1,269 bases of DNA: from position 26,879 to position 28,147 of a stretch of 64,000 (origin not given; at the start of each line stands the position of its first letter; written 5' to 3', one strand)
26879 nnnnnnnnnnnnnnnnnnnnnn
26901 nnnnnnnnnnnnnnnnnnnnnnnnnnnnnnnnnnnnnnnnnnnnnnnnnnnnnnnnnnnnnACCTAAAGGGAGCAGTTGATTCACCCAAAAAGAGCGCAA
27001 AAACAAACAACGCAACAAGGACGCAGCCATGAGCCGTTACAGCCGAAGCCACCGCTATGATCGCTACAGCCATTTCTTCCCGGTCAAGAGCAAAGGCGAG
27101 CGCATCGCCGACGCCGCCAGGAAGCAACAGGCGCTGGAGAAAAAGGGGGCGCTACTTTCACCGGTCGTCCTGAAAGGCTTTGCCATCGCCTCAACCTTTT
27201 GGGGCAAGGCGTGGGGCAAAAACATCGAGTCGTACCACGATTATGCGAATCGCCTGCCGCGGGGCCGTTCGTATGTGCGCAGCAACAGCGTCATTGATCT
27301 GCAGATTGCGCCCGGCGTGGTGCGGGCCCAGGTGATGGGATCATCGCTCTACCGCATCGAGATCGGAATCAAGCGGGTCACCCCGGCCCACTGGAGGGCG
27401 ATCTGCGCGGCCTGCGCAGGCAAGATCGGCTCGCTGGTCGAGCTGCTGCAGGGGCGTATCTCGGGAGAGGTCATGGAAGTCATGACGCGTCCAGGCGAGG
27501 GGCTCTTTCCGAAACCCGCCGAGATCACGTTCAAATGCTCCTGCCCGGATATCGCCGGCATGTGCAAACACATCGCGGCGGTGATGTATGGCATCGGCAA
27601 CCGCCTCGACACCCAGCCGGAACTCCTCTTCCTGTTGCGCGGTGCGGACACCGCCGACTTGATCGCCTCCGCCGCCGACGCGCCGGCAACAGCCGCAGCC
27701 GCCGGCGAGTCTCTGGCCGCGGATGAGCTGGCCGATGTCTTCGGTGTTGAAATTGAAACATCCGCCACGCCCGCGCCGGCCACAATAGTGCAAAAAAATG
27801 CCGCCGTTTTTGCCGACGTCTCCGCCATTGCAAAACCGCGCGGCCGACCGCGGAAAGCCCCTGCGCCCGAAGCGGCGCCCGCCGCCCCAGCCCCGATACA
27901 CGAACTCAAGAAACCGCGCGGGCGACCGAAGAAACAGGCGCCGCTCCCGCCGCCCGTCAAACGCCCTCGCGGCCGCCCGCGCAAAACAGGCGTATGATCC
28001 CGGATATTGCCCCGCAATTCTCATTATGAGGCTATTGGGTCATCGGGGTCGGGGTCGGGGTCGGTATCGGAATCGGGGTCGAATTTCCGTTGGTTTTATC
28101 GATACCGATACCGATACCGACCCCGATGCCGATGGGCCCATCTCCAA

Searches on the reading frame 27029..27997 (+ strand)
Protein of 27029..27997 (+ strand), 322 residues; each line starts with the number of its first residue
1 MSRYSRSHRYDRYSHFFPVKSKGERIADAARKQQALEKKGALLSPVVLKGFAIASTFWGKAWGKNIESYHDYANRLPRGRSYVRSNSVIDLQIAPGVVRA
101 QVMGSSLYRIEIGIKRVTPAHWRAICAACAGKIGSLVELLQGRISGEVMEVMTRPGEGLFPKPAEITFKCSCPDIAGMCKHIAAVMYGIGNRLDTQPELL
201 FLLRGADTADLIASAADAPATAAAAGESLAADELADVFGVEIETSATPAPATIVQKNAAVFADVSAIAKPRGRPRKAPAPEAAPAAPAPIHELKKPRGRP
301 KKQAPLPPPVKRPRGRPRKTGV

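Call 66: find_encoding_contigs(protein=window:27029-27997:+, flank=1500, max_places=10)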
Protein window:27029-27997:+ (322 aa): 4 contigs read that carry it; 2 places shown.
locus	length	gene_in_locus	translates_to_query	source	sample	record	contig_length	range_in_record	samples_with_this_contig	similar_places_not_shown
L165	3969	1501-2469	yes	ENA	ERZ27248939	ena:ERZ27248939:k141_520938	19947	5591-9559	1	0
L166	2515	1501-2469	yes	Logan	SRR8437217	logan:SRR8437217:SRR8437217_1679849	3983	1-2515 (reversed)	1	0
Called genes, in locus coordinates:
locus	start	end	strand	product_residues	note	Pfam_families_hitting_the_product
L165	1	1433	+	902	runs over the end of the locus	PF12419:DUF3670, PF00176:SNF2-rel_dom, PF00271:Helicase_C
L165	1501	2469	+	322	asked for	-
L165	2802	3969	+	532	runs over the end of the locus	PF02502:LacAB_rpiB, PF00464:SHMT, PF00155:Aminotran_1_2 (weak)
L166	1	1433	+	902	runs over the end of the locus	PF12419:DUF3670, PF00176:SNF2-rel_dom, PF00271:Helicase_C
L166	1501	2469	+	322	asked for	-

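Call 95: search_protein_families(library=pfam, proteins=[window:27029-27997:+], max_evalue=0.00001)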
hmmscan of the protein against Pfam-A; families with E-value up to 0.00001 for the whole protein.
window:27029-27997:+ (322 aa): 0 families
